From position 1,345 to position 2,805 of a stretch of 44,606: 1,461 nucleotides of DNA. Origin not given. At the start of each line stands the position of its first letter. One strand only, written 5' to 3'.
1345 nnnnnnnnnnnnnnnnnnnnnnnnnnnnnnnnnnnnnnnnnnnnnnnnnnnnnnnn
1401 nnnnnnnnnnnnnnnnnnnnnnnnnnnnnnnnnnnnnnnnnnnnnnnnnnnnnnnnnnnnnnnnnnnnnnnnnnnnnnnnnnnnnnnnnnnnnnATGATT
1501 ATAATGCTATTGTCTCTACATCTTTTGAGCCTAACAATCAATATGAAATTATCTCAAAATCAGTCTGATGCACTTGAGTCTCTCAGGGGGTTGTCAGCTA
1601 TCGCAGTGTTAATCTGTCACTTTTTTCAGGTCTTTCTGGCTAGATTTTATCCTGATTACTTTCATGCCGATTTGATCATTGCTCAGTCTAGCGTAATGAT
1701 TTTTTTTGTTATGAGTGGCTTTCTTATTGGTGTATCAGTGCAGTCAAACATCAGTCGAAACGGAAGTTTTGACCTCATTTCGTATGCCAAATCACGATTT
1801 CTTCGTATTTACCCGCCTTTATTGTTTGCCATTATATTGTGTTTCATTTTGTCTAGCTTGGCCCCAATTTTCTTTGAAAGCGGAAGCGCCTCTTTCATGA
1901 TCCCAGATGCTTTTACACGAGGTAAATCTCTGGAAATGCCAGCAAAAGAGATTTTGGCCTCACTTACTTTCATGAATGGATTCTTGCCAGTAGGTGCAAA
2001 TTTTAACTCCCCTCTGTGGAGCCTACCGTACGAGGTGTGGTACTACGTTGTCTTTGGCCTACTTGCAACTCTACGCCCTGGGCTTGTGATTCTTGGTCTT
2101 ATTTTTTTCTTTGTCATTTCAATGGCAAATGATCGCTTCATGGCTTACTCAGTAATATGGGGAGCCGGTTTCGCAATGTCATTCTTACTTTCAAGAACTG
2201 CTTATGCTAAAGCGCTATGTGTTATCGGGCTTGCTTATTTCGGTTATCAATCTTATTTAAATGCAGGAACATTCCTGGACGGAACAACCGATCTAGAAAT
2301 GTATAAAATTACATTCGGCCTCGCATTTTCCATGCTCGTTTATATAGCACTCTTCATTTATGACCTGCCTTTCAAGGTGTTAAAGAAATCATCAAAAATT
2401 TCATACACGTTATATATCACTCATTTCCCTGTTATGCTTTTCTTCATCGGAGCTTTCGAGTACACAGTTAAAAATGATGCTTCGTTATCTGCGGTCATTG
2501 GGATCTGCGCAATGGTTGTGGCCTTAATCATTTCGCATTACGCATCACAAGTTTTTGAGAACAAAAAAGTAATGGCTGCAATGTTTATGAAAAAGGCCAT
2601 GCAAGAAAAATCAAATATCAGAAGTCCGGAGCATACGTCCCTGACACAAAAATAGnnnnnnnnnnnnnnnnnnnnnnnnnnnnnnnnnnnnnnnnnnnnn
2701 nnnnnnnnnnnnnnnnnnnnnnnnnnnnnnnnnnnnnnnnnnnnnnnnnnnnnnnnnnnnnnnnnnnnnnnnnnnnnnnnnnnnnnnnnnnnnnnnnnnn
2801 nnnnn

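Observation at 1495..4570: AT-rich conversion module: acyltransferase-3 gene convergent with, and overlapping, an esterase-bearing tailspike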

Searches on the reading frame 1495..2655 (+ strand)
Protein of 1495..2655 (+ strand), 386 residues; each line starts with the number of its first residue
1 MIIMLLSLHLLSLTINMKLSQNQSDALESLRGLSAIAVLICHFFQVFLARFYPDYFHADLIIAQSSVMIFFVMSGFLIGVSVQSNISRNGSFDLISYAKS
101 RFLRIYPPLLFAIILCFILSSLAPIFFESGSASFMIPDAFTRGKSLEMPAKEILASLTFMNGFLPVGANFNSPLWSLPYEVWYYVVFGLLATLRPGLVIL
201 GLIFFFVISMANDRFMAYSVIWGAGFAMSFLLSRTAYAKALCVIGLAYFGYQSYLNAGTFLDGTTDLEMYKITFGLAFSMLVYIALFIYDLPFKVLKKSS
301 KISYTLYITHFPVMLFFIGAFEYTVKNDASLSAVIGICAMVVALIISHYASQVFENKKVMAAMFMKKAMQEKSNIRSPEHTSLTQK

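Call 3: search_protein_families(library=pfam, proteins=[window:1495-2655:+], max_evalue=0.01)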
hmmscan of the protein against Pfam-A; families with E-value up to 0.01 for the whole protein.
window:1495-2655:+ (386 aa): 1 family
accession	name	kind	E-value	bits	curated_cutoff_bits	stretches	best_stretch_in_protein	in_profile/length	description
PF01757.29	Acyl_transf_3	-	4.2e-24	85.7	31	1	26-347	3-321/326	Acyltransferase domain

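Call 4: search_protein_families(library=phrogs, proteins=[window:1495-2655:+], max_evalue=0.001)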
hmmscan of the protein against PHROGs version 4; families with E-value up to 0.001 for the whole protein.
window:1495-2655:+ (386 aa): 2 families
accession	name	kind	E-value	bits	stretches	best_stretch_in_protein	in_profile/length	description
phrog_3333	-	other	1.6e-30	107.3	1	21-357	3-353/372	O-acetyltransferase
phrog_6705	-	moron, auxiliary metabolic gene and host takeover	5.8e-09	35.8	1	30-122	12-94/647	O-antigen acetylase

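Call 11: find_homologous_proteins(query=window:1543-2655:+)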
Query window:1543-2655:+ (370 aa): 90 proteins with E <= 0.001 among 6223 candidates.
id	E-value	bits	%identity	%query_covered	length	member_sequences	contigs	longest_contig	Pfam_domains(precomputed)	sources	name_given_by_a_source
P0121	8.9e-234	793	100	100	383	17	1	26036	PF01757.29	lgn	-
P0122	1.4e-204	697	85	100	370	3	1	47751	PF01757.29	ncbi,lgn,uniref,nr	ncbi:acyltransferase [Lelliottia sp. WAP21]|uniref:acyltransferase family protein n=1 Tax=Lelliottia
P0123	5.1e-186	636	78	100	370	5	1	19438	PF01757.29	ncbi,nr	ncbi:TPA: acyltransferase [Enterobacter cloacae]|nr:acyltransferase [Enterobacter cloacae]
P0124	4.5e-123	429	58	93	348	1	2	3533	PF01757.29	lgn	-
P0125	1.3e-116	408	55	96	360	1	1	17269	PF01757.29,PF10129.16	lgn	-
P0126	5.6e-84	301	43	93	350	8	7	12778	PF01757.29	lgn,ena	-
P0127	2.2e-80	289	42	92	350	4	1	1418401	PF01757.29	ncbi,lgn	ncbi:acyltransferase family protein [Citrobacter koseri]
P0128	4.1e-80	288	42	93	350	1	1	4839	PF01757.29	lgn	-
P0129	4.4e-80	288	42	93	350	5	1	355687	PF01757.29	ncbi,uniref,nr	ncbi:acyltransferase family protein [Enterobacter cloacae]|uniref:acyltransferase family protein n=1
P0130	6.3e-80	287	42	93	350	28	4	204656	PF01757.29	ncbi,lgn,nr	ncbi:acyltransferase [Escherichia coli]|nr:acyltransferase [Escherichia coli] EGK4231368.1 acyltrans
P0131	8.9e-80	287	42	93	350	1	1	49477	PF01757.29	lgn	-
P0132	1.0e-78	283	44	90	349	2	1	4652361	PF01757.29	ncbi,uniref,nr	ncbi:acyltransferase family protein [Rahnella victoriana]|uniref:acyltransferase family protein n=1 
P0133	3.2e-67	245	37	94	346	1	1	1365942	PF01757.29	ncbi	ncbi:TPA: acyltransferase family protein [Providencia alcalifaciens]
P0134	2.6e-63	233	51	56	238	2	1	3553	PF01757.29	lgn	-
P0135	7.3e-59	218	41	76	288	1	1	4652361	PF01757.29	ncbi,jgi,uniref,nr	ncbi:acyltransferase family protein [Rahnella victoriana]|uniref:acyltransferase family protein n=1 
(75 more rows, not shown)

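Call 22: search_dna_similar(query=window:1543-2652:+, collection=phages, mode=protein, max_rows=40)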
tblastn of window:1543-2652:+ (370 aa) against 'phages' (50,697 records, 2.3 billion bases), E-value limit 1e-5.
Records with a match: 5; places in all: 5; records where one place covers at least 80% of the query: 1.
Best place of each record, by identity: <60% 5.
By first word of the organism name: Escherichia 2; Vibrio 1; Bacteriophage 1; Pseudomonas 1.
By host as written in the record: - 3; Vibrio cyclitrophicus ZF14 1; Pseudomonas aeruginosa 1.
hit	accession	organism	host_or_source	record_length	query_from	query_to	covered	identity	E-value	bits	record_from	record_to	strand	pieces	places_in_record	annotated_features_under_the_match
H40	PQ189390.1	Vibrio phage ZF14_PE001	Vibrio cyclitrophicus ZF14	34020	3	303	81%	26.9%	3e-14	80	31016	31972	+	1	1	hypothetical protein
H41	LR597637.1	Escherichia phage ESSI2_ev239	-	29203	4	256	68%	25.4%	6e-7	57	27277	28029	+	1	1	Acetyltransferase (EC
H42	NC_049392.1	Escherichia phage ESSI2_ev239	-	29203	4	256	68%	25.4%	6e-7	57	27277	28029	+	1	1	O-acetyltransferase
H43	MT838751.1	Bacteriophage sp.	human fecal samples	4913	9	177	46%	29.7%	2e-6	56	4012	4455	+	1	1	record has no annotation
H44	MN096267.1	Pseudomonas phage vB_PaS_IME307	Pseudomonas aeruginosa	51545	10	171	44%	29.0%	6e-6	54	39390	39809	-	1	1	dxopolysaccharide production protein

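Call 33: find_related_loci(query=window:1543-2652:+, collection=viral_contigs, flank=6000)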
Query window:1543-2652:+ (370 aa) in viral_contigs; peptide patterns used: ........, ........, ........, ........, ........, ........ (x = any residue, [..] = any of these).
18 stretches matched a pattern; 1 encode a relative of the query (tblastn E <= 1e-3); 1 distinct loci.
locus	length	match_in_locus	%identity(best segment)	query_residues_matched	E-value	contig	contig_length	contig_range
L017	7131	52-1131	33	2-352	1e-52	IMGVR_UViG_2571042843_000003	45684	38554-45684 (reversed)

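Call 37: search_protein_families(library=pfam, proteins=[L017:1-1131:+], max_evalue=0.01)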
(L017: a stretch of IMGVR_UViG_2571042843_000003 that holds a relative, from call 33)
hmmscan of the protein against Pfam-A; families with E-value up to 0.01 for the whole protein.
L017:1-1131:+ (377 aa): 1 family
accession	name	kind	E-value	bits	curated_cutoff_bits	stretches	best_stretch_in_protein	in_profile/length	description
PF01757.29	Acyl_transf_3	-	7.2e-22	78.3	31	1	26-356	3-325/326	Acyltransferase domain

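Call 62: find_encoding_contigs(protein=P0130, flank=6000, max_places=3)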
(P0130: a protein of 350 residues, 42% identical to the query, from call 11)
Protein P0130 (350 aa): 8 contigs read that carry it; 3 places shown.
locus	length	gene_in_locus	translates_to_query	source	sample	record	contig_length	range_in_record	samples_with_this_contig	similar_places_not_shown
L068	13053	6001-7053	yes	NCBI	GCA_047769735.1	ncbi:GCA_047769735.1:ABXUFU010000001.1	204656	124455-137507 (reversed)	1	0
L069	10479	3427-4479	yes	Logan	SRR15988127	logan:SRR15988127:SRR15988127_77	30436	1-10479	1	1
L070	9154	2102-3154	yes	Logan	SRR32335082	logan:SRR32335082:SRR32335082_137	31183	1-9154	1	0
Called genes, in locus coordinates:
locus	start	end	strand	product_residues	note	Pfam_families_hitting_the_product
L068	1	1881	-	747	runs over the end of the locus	PF05231:MASE1, PF00563:EAL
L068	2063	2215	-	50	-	-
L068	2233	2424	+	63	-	PF11119:DUF2633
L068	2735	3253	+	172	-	PF05818:TraT (weak), PF13441:Gly-zipper_YMGG (weak), PF05433:Rick_17kDa_Anti (weak)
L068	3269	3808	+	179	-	PF17358:DUF5384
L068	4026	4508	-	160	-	PF10721:DUF2514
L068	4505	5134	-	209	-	PF00182:Glyco_hydro_19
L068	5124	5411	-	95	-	PF05449:Phage_holin_3_7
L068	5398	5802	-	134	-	PF16931:Phage_holin_8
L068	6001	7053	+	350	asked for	PF01757:Acyl_transf_3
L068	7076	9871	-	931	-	-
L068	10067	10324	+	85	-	-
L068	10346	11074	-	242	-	-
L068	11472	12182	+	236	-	PF02498:Bro-N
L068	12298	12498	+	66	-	-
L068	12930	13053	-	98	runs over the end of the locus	-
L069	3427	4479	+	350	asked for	PF01757:Acyl_transf_3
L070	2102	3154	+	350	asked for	PF01757:Acyl_transf_3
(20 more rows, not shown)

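Call 63: find_encoding_contigs(protein=P0132, flank=6000, max_places=2)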
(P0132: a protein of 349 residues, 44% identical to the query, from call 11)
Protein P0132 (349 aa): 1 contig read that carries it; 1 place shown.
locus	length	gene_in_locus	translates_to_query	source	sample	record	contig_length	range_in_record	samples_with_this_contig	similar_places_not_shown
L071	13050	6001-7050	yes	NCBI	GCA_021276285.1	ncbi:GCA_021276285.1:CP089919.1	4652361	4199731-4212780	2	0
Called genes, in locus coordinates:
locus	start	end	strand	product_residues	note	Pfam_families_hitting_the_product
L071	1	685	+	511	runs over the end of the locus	PF04293:SpoVR, PF24755:SpoVR_C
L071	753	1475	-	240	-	PF00392:GntR, PF07840:FadR_C, PF07729:FCD (faint)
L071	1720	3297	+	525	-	PF06450:NhaB, PF03600:CitMHS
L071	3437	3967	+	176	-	PF02600:DsbB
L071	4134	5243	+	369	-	PF01594:AI-2E_transport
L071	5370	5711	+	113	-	PF10796:Anti-adapt_IraP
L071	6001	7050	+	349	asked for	PF01757:Acyl_transf_3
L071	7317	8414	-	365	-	PF01757:Acyl_transf_3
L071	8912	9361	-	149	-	PF03692:CxxCxxCC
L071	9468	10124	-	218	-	PF01557:FAA_hydrolase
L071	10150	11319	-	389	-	PF13406:SLT_2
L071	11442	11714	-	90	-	PF05166:YcgL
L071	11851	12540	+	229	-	PF05209:MinC_N, PF03775:MinC_C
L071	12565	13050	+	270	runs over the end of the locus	PF00142:Fer4_NifH (faint), PF01656:CbiA, PF02374:ArsA_ATPase, PF09140:MipZ, PF10609:ParA, PF13614:AAA_31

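Call 64: find_encoding_contigs(protein=P0133, flank=6000, max_places=2)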
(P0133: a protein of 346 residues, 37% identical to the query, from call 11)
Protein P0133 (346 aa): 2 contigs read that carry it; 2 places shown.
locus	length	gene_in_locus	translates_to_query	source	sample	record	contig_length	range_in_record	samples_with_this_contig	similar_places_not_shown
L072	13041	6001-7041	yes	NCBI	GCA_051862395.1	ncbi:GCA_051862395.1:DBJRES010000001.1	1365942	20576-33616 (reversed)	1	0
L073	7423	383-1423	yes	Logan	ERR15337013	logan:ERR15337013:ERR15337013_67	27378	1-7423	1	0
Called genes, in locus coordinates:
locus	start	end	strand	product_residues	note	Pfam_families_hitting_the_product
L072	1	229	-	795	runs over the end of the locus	PF01588:tRNA_bind, PF03483:B3_4, PF03484:B5, PF17759:tRNA_synthFbeta, PF03147:FDX-ACB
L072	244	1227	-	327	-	PF02912:Phe_tRNA-synt_N, PF01409:tRNA-synt_2d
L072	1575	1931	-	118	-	PF00453:Ribosomal_L20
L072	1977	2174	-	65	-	PF01632:Ribosomal_L35p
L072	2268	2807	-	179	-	PF05198:IF3_N, PF00707:IF3_C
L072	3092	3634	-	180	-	PF05198:IF3_N, PF00707:IF3_C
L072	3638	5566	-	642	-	PF02824:TGS, PF07973:tRNA_SAD, PF00587:tRNA-synt_2b, PF03129:HGTP_anticodon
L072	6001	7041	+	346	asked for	PF01757:Acyl_transf_3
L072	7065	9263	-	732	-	PF18668:Tail_spike_N, PF13229:Beta_helix, PF05048:NosD (weak)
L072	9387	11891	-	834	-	-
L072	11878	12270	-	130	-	PF00877:NLPC_P60 (weak)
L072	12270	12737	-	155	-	PF08875:DUF1833 (weak)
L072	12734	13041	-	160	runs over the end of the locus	-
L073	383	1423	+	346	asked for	PF01757:Acyl_transf_3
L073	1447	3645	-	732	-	PF18668:Tail_spike_N, PF13229:Beta_helix, PF05048:NosD (weak)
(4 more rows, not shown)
